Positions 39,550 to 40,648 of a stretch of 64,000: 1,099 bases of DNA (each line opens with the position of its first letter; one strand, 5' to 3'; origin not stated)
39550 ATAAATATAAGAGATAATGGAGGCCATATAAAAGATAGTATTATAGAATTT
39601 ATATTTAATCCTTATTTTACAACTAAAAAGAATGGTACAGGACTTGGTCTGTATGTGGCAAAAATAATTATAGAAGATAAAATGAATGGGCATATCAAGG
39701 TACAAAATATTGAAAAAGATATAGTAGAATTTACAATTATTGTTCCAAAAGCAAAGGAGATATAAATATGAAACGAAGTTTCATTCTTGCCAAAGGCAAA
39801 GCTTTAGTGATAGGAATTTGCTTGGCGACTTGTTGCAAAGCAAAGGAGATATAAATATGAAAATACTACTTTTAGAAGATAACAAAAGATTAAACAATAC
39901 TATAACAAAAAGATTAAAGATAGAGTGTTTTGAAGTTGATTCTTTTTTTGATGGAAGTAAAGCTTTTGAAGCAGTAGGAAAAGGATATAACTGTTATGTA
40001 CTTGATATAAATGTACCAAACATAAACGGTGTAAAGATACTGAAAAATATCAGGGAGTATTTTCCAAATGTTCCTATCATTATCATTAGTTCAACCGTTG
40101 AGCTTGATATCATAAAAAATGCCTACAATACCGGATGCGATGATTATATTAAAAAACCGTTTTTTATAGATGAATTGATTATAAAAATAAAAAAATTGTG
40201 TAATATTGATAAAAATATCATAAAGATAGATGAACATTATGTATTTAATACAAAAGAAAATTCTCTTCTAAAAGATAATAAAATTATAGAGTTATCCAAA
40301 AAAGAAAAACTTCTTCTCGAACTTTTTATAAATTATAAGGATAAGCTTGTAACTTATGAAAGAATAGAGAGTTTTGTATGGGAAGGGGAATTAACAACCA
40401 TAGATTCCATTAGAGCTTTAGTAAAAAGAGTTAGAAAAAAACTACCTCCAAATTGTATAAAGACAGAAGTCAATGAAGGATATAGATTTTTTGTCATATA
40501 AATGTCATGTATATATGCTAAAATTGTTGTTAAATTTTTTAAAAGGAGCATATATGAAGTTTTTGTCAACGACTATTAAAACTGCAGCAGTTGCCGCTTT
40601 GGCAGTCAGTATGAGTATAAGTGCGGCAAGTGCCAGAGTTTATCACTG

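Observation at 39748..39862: Insertion flanked by perfect 26-bp direct repeats at the kinase/regulator junction carries a third, diverged copy of the leader motif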

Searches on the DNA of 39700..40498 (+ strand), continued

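Call 67: search_with_rna_model(model_id=R2, source=window, filters=off, max_evalue=10, show_alignments=4)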
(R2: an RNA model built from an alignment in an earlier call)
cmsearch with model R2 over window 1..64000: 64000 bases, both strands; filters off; matches with E-value up to 10: 52.
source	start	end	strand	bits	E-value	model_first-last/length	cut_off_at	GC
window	39776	39862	+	80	1.7e-18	1-86/86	no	0.36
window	22959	23039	+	57.7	1.4e-12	1-86/86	no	0.31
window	4549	4629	+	49.7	1.8e-10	1-86/86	no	0.36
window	39729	39773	+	19.1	0.023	1-86/86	no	0.22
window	20096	20171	-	17.6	0.059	1-86/86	no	0.26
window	16053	16124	+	16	0.15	1-86/86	no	0.25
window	56677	56726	+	13.7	0.61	1-86/86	no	0.24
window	21477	21537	+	13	0.97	1-86/86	no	0.28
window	54754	54778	+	12.9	1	43-67/86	no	0.44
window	47642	47687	-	12.8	1.1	1-86/86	no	0.28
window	29038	29066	+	12.7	1.2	41-68/86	no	0.17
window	26376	26423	+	12.5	1.3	1-86/86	no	0.21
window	45637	45698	+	12.3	1.5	1-86/86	no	0.32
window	41645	41671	+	12.2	1.6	42-68/86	no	0.37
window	53264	53309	+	11.9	1.9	1-86/86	no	0.22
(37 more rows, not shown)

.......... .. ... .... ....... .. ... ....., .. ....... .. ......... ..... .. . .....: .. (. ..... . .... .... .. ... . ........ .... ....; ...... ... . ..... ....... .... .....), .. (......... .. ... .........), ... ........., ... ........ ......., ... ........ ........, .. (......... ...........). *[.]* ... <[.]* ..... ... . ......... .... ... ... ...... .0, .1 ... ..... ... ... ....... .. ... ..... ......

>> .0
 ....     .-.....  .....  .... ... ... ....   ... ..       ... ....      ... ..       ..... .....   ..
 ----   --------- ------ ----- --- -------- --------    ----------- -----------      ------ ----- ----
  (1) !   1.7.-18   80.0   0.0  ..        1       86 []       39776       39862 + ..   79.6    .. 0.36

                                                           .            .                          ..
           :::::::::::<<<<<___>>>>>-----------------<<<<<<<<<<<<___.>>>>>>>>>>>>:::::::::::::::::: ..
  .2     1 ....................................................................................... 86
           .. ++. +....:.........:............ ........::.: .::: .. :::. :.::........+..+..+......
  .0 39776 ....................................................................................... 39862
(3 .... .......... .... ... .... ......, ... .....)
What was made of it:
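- On New leader family defined here (models R1 and R2): Insert 80.0 bits (E 1.7e-18); leaders 57.7 and 49.7 bits (call 67). Window 39787-39799, 39800-39816, 39817-39844 and 39845-39849 (call 67).
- Chance is excluded by the independent CM (call 67).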

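Call 83: search_with_rna_model(model_id=R2, sources=[L160, L161, L162], max_evalue=0.01)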
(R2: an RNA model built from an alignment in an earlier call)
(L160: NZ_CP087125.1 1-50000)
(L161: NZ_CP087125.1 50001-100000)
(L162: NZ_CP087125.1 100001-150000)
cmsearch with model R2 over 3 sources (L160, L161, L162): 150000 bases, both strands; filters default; matches with E-value up to 0.01: 1.
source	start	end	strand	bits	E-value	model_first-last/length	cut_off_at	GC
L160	21282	21365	+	61.9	2.4e-13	1-86/86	no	0.31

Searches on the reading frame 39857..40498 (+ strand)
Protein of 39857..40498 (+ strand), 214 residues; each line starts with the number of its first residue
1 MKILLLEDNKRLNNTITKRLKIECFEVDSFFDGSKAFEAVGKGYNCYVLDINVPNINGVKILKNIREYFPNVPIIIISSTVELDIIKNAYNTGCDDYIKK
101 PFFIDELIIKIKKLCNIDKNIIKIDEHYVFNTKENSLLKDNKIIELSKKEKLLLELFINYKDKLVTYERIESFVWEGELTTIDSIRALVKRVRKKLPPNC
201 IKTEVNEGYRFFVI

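Call 17: find_homologous_proteins(query=window:39857-40498:+, max_evalue=1e-20)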
Query window:39857-40498:+ (214 aa): 1275 proteins with E <= 1e-20 among 2138 candidates; the best 120 are listed.
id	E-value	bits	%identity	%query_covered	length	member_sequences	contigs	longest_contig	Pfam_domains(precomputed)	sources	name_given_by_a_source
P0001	7.7e-133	459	100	100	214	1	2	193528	PF00486.35,PF00072.31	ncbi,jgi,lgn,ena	-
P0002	6.5e-115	400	86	100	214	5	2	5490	PF00486.35,PF00072.31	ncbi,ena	-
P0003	4.2e-114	397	86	100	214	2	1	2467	PF00486.35,PF00072.31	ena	-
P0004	1.7e-111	389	84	100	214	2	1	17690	PF00486.35,PF00072.31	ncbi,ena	-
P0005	3.1e-111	388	83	100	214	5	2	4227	PF00486.35,PF00072.31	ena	-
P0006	4.7e-110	384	84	100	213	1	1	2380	PF00486.35,PF00072.31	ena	-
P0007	6.0e-108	377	81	100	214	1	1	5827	PF00486.35,PF00072.31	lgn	-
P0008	1.3e-106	373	80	100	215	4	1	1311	PF00486.35,PF00072.31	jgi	-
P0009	5.5e-105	368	78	99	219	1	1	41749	PF00486.35,PF00072.31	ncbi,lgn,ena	-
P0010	1.2e-104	367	78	99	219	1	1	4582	PF00486.35,PF00072.31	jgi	-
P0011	3.7e-104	365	78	99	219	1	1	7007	PF00486.35,PF00072.31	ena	-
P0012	7.0e-104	364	77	99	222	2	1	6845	PF00486.35,PF00072.31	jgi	-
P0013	8.5e-104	364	78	99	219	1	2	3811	PF00486.35,PF00072.31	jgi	-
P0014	1.2e-103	363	79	100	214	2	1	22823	PF00486.35,PF00072.31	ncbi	-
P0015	1.6e-75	272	59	98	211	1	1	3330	PF00486.35,PF00072.31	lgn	-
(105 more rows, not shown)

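Call 18: find_encoding_contigs(protein=P0001, flank=4000, max_places=6)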
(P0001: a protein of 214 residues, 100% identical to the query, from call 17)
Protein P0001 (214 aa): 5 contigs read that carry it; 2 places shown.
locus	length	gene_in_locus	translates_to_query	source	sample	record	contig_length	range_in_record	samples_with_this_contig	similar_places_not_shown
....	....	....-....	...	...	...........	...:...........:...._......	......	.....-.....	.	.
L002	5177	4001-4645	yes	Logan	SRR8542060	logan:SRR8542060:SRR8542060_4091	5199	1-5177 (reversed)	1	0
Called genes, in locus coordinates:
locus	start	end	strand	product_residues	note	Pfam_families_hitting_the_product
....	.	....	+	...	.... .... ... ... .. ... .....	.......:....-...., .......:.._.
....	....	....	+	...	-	-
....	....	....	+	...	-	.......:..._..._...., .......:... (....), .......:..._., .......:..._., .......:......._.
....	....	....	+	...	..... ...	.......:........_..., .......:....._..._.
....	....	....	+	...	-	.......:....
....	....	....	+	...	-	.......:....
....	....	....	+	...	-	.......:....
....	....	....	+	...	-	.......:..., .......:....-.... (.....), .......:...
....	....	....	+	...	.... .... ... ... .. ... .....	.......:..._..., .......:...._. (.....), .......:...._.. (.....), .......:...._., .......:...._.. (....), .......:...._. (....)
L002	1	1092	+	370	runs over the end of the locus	?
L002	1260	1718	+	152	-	-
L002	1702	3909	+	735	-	PF04392:ABC_sub_bind, PF00989:PAS (weak), PF08448:PAS_4, PF13426:PAS_9, PF02518:HATPase_c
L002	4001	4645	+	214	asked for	PF00072:Response_reg, PF00486:Trans_reg_C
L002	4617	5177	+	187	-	?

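Call 19: find_encoding_contigs(protein=P0004, flank=4000, max_places=4)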
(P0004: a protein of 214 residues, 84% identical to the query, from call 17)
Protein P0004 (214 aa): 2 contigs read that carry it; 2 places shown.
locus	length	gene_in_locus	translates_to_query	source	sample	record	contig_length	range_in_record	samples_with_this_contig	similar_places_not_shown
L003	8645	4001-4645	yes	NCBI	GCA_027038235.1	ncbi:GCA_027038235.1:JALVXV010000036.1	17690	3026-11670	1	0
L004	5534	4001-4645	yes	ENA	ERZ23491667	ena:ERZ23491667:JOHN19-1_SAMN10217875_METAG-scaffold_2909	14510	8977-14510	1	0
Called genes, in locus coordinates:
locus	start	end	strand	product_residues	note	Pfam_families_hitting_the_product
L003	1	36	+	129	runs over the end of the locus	PF14489:QueF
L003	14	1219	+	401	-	PF12917:YfbR-like, PF13023:HD_3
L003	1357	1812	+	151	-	-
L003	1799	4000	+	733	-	PF04392:ABC_sub_bind, PF00989:PAS (weak), PF08448:PAS_4, PF13426:PAS_9, PF02518:HATPase_c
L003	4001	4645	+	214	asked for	PF00072:Response_reg, PF00486:Trans_reg_C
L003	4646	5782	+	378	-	PF03480:DctP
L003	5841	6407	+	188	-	PF04290:DctQ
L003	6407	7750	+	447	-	PF06808:DctM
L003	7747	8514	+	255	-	PF02754:CCG, PF06265:YutD-like (weak), PF02754:CCG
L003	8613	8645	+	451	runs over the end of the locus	PF11870:LutB_C (faint), PF02589:LUD_dom, PF13187:Fer4_9 (faint), PF13237:Fer4_10 (faint), PF00037:Fer4 (faint), PF12797:Fer4_2 (faint), PF13183:Fer4_8, PF13534:Fer4_17 (weak)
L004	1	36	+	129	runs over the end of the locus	PF14489:QueF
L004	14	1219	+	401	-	PF12917:YfbR-like, PF13023:HD_3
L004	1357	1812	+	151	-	-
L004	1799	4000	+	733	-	PF04392:ABC_sub_bind, PF00989:PAS (weak), PF08448:PAS_4, PF13426:PAS_9, PF02518:HATPase_c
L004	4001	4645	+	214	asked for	PF00072:Response_reg, PF00486:Trans_reg_C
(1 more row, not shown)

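Call 20: find_encoding_contigs(protein=P0009, flank=4000, max_places=4)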
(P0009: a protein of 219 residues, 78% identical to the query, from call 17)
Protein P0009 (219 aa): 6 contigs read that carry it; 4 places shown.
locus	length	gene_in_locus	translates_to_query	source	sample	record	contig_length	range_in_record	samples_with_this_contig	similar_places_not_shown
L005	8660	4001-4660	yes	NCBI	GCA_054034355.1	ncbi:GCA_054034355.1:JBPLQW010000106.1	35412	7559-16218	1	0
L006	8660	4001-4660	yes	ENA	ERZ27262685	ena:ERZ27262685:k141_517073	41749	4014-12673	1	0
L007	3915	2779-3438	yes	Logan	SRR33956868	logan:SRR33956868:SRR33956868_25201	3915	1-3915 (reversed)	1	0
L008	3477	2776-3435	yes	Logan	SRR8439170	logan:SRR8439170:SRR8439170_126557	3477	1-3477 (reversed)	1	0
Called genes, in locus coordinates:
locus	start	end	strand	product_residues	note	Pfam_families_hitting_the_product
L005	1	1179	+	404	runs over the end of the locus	PF12917:YfbR-like, PF13023:HD_3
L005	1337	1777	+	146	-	-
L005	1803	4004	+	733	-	PF04392:ABC_sub_bind, PF00989:PAS, PF08448:PAS_4, PF13426:PAS_9, PF02518:HATPase_c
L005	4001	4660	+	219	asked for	PF00072:Response_reg, PF00486:Trans_reg_C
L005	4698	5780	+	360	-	PF03480:DctP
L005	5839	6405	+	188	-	PF04290:DctQ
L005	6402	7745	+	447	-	PF06808:DctM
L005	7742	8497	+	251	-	PF02754:CCG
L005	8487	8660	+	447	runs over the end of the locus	PF02589:LUD_dom, PF12838:Fer4_7 (faint), PF13187:Fer4_9 (faint), PF13237:Fer4_10 (faint), PF13746:Fer4_18 (faint), PF13183:Fer4_8, PF13534:Fer4_17 (weak), PF11870:LutB_C, +4 more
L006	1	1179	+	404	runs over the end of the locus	PF12917:YfbR-like, PF13023:HD_3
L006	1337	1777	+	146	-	-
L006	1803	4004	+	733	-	PF04392:ABC_sub_bind, PF00989:PAS, PF08448:PAS_4, PF13426:PAS_9, PF02518:HATPase_c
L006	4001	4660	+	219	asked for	PF00072:Response_reg, PF00486:Trans_reg_C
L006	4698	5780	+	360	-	PF03480:DctP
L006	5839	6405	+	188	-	PF04290:DctQ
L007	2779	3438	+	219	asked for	PF00072:Response_reg, PF00486:Trans_reg_C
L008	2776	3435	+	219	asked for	PF00072:Response_reg, PF00486:Trans_reg_C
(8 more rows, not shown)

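Call 21: find_encoding_contigs(protein=P0014, flank=4000, max_places=4)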
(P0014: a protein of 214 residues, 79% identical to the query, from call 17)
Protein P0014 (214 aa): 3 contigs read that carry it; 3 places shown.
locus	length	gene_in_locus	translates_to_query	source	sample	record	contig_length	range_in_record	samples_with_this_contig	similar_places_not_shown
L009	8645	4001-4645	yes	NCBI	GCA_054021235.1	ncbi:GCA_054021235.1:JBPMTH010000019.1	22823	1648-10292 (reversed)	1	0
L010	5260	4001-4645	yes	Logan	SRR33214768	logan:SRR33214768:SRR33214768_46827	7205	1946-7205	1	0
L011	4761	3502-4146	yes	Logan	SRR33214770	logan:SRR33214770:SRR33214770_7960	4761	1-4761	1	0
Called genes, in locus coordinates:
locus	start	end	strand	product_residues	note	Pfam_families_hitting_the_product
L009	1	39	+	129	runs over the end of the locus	PF14489:QueF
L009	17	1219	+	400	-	PF12917:YfbR-like, PF13023:HD_3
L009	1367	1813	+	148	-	-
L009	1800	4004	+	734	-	PF04392:ABC_sub_bind, PF00989:PAS, PF08448:PAS_4, PF13426:PAS_9, PF02518:HATPase_c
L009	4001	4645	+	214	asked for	PF00072:Response_reg, PF00486:Trans_reg_C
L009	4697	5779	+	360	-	PF03480:DctP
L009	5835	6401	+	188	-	PF04290:DctQ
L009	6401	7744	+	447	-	PF06808:DctM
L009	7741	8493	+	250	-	PF02754:CCG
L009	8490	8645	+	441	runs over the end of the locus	PF02589:LUD_dom, PF13484:Fer4_16 (faint), PF13746:Fer4_18 (faint), PF13187:Fer4_9 (faint), PF13237:Fer4_10 (faint), PF00037:Fer4 (faint), PF13183:Fer4_8, PF12838:Fer4_7 (weak), +2 more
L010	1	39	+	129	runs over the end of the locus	PF14489:QueF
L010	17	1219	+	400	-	PF12917:YfbR-like, PF13023:HD_3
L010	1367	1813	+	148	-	-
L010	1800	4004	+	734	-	PF04392:ABC_sub_bind, PF00989:PAS, PF08448:PAS_4, PF13426:PAS_9, PF02518:HATPase_c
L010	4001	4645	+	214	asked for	PF00072:Response_reg, PF00486:Trans_reg_C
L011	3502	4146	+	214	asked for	PF00072:Response_reg, PF00486:Trans_reg_C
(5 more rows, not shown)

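Call 23: find_encoding_contigs(protein=P0002, flank=3000, max_places=4)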
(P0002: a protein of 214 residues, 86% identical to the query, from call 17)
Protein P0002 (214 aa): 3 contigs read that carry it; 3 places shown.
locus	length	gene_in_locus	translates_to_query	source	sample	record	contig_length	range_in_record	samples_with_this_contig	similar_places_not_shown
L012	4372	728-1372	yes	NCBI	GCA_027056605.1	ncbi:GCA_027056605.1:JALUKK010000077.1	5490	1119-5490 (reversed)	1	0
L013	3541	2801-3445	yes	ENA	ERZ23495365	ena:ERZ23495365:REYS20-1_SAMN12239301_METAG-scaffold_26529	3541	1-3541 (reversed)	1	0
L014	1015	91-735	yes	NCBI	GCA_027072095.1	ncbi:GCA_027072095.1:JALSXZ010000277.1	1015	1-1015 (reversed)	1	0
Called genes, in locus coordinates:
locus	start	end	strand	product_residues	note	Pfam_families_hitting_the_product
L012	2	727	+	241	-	?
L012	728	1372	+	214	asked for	PF00072:Response_reg, PF00486:Trans_reg_C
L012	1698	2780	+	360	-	PF03480:DctP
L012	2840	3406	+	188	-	PF04290:DctQ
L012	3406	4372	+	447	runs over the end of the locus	PF06808:DctM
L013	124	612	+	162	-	-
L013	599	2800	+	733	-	PF04392:ABC_sub_bind, PF00989:PAS, PF08448:PAS_4, PF13426:PAS_9, PF02518:HATPase_c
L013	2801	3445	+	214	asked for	PF00072:Response_reg, PF00486:Trans_reg_C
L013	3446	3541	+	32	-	?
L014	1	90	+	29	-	?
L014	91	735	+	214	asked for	PF00072:Response_reg, PF00486:Trans_reg_C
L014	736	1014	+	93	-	?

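Call 24: find_encoding_contigs(protein=P0005, flank=3000, max_places=4)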
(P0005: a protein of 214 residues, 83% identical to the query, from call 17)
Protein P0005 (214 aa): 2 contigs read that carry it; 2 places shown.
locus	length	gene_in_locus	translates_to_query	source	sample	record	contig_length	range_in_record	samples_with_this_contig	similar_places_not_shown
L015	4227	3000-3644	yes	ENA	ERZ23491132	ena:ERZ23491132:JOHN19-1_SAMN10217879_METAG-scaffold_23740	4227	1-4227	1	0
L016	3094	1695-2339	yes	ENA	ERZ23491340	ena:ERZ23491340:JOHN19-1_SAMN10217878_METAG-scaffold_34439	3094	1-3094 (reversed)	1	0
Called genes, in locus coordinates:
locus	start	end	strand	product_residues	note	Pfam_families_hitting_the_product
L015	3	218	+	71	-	?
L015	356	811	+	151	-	-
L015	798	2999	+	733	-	PF04392:ABC_sub_bind, PF00989:PAS, PF08448:PAS_4, PF13426:PAS_9, PF02518:HATPase_c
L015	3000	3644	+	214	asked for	PF00072:Response_reg, PF00486:Trans_reg_C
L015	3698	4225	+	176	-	?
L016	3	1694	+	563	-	?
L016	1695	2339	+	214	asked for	PF00072:Response_reg, PF00486:Trans_reg_C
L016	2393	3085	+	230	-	PF03480:DctP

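Call 25: find_encoding_contigs(protein=P0007, flank=3000, max_places=4)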
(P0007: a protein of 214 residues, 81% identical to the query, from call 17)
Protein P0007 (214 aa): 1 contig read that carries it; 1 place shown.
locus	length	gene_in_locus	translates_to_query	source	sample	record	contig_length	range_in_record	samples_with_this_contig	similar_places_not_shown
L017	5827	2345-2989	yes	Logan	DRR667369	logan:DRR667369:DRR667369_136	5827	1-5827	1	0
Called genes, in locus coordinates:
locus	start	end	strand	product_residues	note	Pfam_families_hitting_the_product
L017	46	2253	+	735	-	PF04392:ABC_sub_bind, PF00989:PAS, PF08448:PAS_4, PF13426:PAS_9, PF02518:HATPase_c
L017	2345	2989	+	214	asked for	PF00072:Response_reg, PF00486:Trans_reg_C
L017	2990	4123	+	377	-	PF03480:DctP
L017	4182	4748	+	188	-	PF04290:DctQ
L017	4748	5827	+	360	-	?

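Call 69: find_encoding_contigs(protein=P0006, flank=1500, max_places=3)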
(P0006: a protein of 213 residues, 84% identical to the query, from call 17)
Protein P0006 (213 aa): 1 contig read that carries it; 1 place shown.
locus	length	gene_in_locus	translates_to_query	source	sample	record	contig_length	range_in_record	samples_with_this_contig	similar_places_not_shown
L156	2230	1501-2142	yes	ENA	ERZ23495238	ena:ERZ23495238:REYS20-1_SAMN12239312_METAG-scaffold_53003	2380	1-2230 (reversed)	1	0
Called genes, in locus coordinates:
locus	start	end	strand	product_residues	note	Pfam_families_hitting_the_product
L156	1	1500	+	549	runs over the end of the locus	?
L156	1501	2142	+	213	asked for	PF00072:Response_reg, PF00486:Trans_reg_C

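Call 70: find_encoding_contigs(protein=P0008, flank=1500, max_places=3)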
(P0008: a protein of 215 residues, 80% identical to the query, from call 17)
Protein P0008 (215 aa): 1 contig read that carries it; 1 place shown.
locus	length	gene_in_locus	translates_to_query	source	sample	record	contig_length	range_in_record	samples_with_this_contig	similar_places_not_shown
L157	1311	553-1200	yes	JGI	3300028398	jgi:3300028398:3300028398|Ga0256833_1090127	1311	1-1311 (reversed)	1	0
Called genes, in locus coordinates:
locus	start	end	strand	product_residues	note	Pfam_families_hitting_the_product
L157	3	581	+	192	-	?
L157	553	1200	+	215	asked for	PF00072:Response_reg, PF00486:Trans_reg_C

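Call 71: find_encoding_contigs(protein=P0003, flank=1500, max_places=3)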
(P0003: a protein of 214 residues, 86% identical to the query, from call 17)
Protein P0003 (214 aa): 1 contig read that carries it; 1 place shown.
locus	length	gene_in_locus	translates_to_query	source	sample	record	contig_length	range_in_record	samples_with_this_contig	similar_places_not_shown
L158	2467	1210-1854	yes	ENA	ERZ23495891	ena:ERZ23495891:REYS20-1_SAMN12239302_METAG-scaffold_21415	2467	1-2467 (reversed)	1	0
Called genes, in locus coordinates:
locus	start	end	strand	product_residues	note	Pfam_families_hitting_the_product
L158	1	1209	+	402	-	?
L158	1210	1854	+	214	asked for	PF00072:Response_reg, PF00486:Trans_reg_C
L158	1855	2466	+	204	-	?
